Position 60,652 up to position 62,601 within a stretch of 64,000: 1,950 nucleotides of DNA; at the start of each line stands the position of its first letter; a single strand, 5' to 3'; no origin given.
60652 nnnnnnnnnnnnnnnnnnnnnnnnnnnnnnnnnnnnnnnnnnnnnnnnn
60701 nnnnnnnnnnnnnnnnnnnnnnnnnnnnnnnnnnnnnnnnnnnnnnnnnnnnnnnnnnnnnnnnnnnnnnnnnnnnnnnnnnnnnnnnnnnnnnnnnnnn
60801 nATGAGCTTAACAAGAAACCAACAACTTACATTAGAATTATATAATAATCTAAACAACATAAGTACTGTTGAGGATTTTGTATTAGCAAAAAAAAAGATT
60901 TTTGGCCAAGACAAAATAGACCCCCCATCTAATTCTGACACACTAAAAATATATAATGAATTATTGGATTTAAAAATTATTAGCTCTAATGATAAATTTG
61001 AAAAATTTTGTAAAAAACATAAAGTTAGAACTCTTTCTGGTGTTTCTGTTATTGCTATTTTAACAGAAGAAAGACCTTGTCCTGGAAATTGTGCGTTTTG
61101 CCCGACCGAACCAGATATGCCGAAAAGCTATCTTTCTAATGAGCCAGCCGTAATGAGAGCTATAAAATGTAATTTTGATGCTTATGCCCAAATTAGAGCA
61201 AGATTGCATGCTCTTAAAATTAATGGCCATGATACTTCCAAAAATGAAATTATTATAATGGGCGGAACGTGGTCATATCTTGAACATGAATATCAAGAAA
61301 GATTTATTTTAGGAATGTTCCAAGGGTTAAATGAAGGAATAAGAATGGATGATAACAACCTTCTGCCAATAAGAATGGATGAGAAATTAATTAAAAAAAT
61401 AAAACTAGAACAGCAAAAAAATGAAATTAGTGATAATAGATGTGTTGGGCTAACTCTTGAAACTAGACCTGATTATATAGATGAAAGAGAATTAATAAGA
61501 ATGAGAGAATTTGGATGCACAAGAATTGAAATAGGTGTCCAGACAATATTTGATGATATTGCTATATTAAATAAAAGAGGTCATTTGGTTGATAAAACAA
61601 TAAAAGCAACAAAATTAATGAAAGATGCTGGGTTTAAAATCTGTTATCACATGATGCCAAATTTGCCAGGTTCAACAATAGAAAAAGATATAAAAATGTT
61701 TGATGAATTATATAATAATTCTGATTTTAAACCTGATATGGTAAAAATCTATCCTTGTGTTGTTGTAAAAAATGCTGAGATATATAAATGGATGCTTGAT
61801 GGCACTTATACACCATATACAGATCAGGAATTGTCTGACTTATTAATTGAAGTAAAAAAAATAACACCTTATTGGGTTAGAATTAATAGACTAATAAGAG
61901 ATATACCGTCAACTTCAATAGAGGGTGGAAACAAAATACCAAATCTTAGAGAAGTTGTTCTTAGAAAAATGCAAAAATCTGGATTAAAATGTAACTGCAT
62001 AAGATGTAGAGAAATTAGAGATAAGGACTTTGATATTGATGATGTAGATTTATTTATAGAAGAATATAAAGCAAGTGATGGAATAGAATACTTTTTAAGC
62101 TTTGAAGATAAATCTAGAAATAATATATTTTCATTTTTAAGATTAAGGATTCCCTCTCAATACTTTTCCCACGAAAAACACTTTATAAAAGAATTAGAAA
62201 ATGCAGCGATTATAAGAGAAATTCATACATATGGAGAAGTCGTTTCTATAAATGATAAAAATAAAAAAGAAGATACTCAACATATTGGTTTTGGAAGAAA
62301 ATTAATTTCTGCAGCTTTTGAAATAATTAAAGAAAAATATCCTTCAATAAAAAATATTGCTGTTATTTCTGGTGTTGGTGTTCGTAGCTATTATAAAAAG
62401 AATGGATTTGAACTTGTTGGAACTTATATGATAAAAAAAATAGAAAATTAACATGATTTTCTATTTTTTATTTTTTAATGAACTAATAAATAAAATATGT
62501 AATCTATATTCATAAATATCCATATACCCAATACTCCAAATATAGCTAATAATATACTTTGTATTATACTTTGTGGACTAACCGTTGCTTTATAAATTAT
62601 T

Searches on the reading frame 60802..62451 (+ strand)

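Call 44: search_protein_families(library=ncbifam, proteins=[window:60802-62451:+], max_evalue=0.00001)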
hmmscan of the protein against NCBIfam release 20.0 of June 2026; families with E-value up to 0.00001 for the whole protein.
window:60802-62451:+ (549 aa): 8 families
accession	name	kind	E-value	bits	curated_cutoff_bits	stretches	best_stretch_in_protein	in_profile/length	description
TIGR01211.1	ELP3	subfamily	6.5e-168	559.5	350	1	52-547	37-522/522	tRNA uridine(34) 5-carboxymethylaminomethyl modification radical SAM/GNAT enzyme Elp3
TIGR01212.1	TIGR01212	equivalog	9.2e-19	67.7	180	1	207-373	102-269/302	tRNA modification radical SAM protein MnmL/YtqA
NF006060.0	PRK08207.1-3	equivalog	1.5e-09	37.2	653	1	191-350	217-376/477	coproporphyrinogen III oxidase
TIGR00539.1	hemN_rel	equivalog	2.2e-09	36.9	205.4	1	193-333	66-203/361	radical SAM family heme chaperone HemW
TIGR03994.1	rSAM_HemZ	equivalog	5.4e-08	32.4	321.4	1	202-342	160-297/401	coproporphyrinogen dehydrogenase HemZ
NF006067.1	PRK08208.1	equivalog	7.3e-08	31.8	380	1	191-328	101-236/427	STM4012 family radical SAM protein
TIGR04013.1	B12_SAM_MJ_1487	hypoth_equivalog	6.7e-06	25.2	251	0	220-298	246-325/382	TIGR04013 family B12-binding domain/radical SAM domain-containing protein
NF005133.0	PRK06582.1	equivalog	7.2e-06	25.2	597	0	191-340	75-220/390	coproporphyrinogen III oxidase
